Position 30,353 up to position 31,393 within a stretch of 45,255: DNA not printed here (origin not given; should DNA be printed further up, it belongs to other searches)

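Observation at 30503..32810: Three tandem long-form NTF2-like paralogs sharing a Pro-rich C-terminal P-x-P-Y-x-[ST]-[FL] motif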

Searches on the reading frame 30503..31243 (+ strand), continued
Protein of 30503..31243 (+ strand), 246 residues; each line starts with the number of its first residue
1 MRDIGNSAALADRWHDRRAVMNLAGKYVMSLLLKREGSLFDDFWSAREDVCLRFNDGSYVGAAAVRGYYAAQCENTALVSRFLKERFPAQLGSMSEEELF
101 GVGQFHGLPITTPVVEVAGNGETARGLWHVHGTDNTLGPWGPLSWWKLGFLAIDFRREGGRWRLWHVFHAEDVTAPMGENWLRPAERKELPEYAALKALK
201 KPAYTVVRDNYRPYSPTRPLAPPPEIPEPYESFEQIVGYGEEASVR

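Call 44: fold_search(model_id=the predicted structure, library=pdb)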
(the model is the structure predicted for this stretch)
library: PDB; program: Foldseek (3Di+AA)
matches with E <= 10: 925; with E <= 0.001: 167
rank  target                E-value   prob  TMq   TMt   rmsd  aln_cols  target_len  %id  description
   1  8abt_B                5.5e-10  1.00  0.55  0.57   9.1       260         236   17  Crystal structure of NaLdpA in complex with the product analog Resveratrol (released 2023-02-01)
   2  8abv                  6.3e-10  1.00  0.52  0.52   8.4       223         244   17  Crystal structure of SpLdpA in complex with erythro-DGPD (released 2023-02-01)
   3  8abu_C                9.0e-10  1.00  0.57  0.60   6.7       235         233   17  Crystal structure of NaLdpA mutant H97Q in complex with erythro-DGPD (released 2023-02-01)
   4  8abu_B                1.1e-09  1.00  0.54  0.55   9.5       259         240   17  Crystal structure of NaLdpA mutant H97Q in complex with erythro-DGPD (released 2023-02-01)
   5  8abt_A                1.5e-09  1.00  0.52  0.54   8.0       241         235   19  Crystal structure of NaLdpA in complex with the product analog Resveratrol (released 2023-02-01)
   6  8abw                  3.6e-09  1.00  0.52  0.53   7.9       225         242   16  Crystal structure of SpLdpA in complex with threo-DGPD (released 2023-02-01)
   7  8abu_A                4.1e-09  1.00  0.58  0.61   8.9       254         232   16  Crystal structure of NaLdpA mutant H97Q in complex with erythro-DGPD (released 2023-02-01)
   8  2rfr                  4.3e-07  1.00  0.41  0.62   8.8       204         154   20  Crystal structure of an ntf2-like protein with a cystatin-like fold (saro_3722) from novosphingobium aromaticivorans dsm (released 2007-10-16)
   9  3s5c_E                6.1e-07  1.00  0.42  0.65  10.9       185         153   14  Crystal Structure of a Hexachlorocyclohexane dehydrochlorinase (LinA) Type2 (released 2012-05-23)
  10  2chc_A                6.9e-07  1.00  0.45  0.63   5.4       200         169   16  Structure of Rv3472(D26N), a function unknown protein from Mycobacterium tuberculosis (released 2007-05-01)
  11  3a76_B                1.0e-06  1.00  0.41  0.63   8.1       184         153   14  The crystal structure of LinA (released 2010-09-15)
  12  3s5c_A                1.5e-06  1.00  0.42  0.66   8.9       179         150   15  Crystal Structure of a Hexachlorocyclohexane dehydrochlorinase (LinA) Type2 (released 2012-05-23)
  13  3s5c_F                1.9e-06  1.00  0.47  0.76   7.6       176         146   14  Crystal Structure of a Hexachlorocyclohexane dehydrochlorinase (LinA) Type2 (released 2012-05-23)
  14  8t6n_E                1.9e-06  1.00  0.41  0.62   7.2       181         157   13  Crystal structure of T33-27.1: Deep-learning sequence design of co-assembling tetrahedron protein nanoparticles (released 2024-04-24)
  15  4l8p                  2.6e-06  1.00  0.51  0.72   3.1       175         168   14  Crystal structure of a bile-acid 7-alpha dehydratase (CLOHIR_00079) from Clostridium hiranonis DSM 13275 at 1.60 A resol (released 2013-08-21)
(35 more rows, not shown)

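Call 50: search_protein_families(library=ncbifam, proteins=[L071:10289-12241:+], max_evalue=1e-10)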
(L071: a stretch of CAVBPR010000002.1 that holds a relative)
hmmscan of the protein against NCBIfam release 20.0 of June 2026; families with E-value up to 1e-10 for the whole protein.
L071:10289-12241:+ (650 aa): 23 families
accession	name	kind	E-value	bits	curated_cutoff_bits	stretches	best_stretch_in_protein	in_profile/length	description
NF041087.1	bile_acid_BaiCD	equivalog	9e-127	423.8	825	1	5-646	1-640/642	bile acid Fe-S flavoenzyme BaiCD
TIGR03997.1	mycofact_OYE_2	equivalog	1.3e-119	400.4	793.15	1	7-643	1-640/645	mycofactocin system FadH/OYE family oxidoreductase 2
NF045599.1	bili_reduct_long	exception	8.2e-105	351.4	750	1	8-646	1-639/641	bilirubin reductase, long form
TIGR03996.1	mycofact_OYE_1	hypoth_equivalog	6.5e-55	186.8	627.9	1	8-642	2-630/633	mycofactocin system FadH/OYE family oxidoreductase 1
NF010047.0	PRK13523.1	equivalog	2.2e-54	184.7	431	1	7-343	4-328/339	NADPH dehydrogenase NamA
NF045592.1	bili_reduct_N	equivalog_domain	3.1e-53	181.2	425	1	7-367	1-363/363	bilirubin reductase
NF006101.0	PRK08255.1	equivalog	1.6e-47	162.1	1078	1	4-329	395-724/768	bifunctional salicylyl-CoA 5-hydroxylase/oxidoreductase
NF007899.0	PRK10605.1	subfamily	1.3e-34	120.1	403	1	6-335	4-337/365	N-ethylmaleimide reductase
TIGR01350.1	lipoamide_DH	equivalog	1.3e-20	73.6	408.8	1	457-612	116-274/461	dihydrolipoyl dehydrogenase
NF009410.0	PRK12771.1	subfamily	2.1e-19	69.5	516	1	382-502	135-255/566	NAD(P)-binding protein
NF004943.0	PRK06292.2-1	equivalog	1.8e-16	60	432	1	449-607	113-270/456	dihydrolipoyl dehydrogenase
NF003585.0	PRK05249.1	equivalog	3.5e-16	58.9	465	0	458-612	125-278/464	Si-specific NAD(P)(+) transhydrogenase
TIGR02053.1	MerA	equivalog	4.2e-16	59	454.45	1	471-612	129-273/465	mercury(II) reductase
TIGR01292.1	TRX_reduct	equivalog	3.2e-15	55.7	343.45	1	387-634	2-265/300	thioredoxin-disulfide reductase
NF004991.0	PRK06370.1-3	subfamily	2.4e-14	52.8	620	0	476-606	169-301/509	FAD-containing oxidoreductase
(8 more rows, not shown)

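Call 53: search_solved_structures(query=A5, max_evalue=0.01, show_alignments=2)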
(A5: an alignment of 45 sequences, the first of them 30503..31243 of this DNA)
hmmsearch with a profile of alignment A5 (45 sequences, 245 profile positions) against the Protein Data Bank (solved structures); distinct sequences matched with E-value up to 0.01: 3.
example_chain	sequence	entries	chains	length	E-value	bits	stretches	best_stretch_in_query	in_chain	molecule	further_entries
8abv_A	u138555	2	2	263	5e-13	52.3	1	6-219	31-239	SnoaL-like domain-containing protein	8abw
8abt_A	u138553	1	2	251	2e-11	47.1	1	7-186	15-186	SnoaL-like domain-containing protein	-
8abu_A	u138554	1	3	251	6.3e-11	45.5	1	7-186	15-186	SnoaL-like domain-containing protein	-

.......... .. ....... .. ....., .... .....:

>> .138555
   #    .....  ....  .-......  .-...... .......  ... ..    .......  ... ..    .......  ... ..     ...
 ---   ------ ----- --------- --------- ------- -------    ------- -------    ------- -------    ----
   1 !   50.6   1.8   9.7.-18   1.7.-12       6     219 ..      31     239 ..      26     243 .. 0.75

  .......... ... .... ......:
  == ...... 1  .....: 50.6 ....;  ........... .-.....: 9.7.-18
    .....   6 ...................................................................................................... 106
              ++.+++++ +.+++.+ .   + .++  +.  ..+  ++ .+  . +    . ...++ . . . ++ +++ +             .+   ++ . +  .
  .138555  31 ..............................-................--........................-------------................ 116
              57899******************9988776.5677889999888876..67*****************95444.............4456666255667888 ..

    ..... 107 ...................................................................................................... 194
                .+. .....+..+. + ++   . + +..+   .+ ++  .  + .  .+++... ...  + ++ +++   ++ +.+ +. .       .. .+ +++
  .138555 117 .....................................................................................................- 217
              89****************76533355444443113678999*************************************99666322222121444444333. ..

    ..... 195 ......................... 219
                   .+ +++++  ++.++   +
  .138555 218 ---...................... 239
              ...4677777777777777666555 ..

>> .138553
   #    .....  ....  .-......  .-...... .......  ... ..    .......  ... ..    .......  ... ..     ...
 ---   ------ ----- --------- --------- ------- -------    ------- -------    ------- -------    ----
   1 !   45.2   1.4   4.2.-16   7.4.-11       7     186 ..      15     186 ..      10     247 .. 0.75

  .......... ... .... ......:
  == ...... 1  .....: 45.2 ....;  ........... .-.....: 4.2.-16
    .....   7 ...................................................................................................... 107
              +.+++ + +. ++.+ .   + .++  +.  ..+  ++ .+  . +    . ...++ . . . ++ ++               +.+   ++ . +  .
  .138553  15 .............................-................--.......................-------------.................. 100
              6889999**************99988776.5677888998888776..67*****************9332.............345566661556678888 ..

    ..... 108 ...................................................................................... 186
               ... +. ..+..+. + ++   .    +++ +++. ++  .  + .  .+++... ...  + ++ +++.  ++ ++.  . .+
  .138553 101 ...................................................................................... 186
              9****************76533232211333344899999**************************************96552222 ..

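Call 55: search_protein_representatives(alignment_id=A5)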
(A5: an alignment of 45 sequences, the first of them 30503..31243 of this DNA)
Query: 45 sequences, 245 profile positions. Proteins with E-value up to 0.001 (for the whole library): 1890; up to 1e-10: 1120; up to 1e-30: 393. The best 150 are listed.
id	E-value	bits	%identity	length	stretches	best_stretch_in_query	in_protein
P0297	2.5e-122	423.4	-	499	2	10-241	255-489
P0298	2.8e-120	416.7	-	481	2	4-227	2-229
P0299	1.2e-115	401.5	-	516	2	9-239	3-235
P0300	1.3e-112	391.6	-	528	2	10-231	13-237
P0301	4.1e-97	340.9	-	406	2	2-244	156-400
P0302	3.0e-93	328.2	-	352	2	8-241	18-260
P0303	2.8e-86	305.4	-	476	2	1-219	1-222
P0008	6.0e-83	294.5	-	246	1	1-240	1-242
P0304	1.2e-79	283.7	-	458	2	6-239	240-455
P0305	4.2e-72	258.9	-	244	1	3-238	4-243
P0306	3.9e-71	255.8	-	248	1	3-242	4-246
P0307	3.0e-70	252.9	-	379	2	7-234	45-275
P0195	9.1e-69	248.0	-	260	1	2-241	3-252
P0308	1.1e-67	244.5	-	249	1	2-242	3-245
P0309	3.3e-67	242.9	-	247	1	7-241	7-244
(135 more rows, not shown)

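Call 61: search_protein_families(library=pfam, proteins=[L039:3424-3996:+, L026:10525-11859:+, L060:14024-15883:+, L017:7948-9048:+, L015:4989-5741:+], max_evalue=0.01)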
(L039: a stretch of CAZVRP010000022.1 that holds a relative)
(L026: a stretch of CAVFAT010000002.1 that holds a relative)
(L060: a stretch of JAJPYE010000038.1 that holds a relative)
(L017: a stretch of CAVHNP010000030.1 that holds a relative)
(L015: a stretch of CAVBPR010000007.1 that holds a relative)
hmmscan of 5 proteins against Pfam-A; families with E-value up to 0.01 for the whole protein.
L039:3424-3996:+ (190 aa): 0 families

L026:10525-11859:+ (444 aa): 1 family
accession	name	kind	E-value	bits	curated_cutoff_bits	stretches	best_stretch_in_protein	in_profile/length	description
PF02447.22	GntP_permease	-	3.3e-09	36.4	22.5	1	10-353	4-354/440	GntP family permease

L060:14024-15883:+ (619 aa): 0 families

L017:7948-9048:+ (366 aa): 0 families

L015:4989-5741:+ (250 aa): 1 family
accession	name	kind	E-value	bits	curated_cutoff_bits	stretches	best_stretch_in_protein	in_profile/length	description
PF13577.12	SnoaL_4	-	2.2e-10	41.1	24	1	23-164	4-126/126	SnoaL-like domain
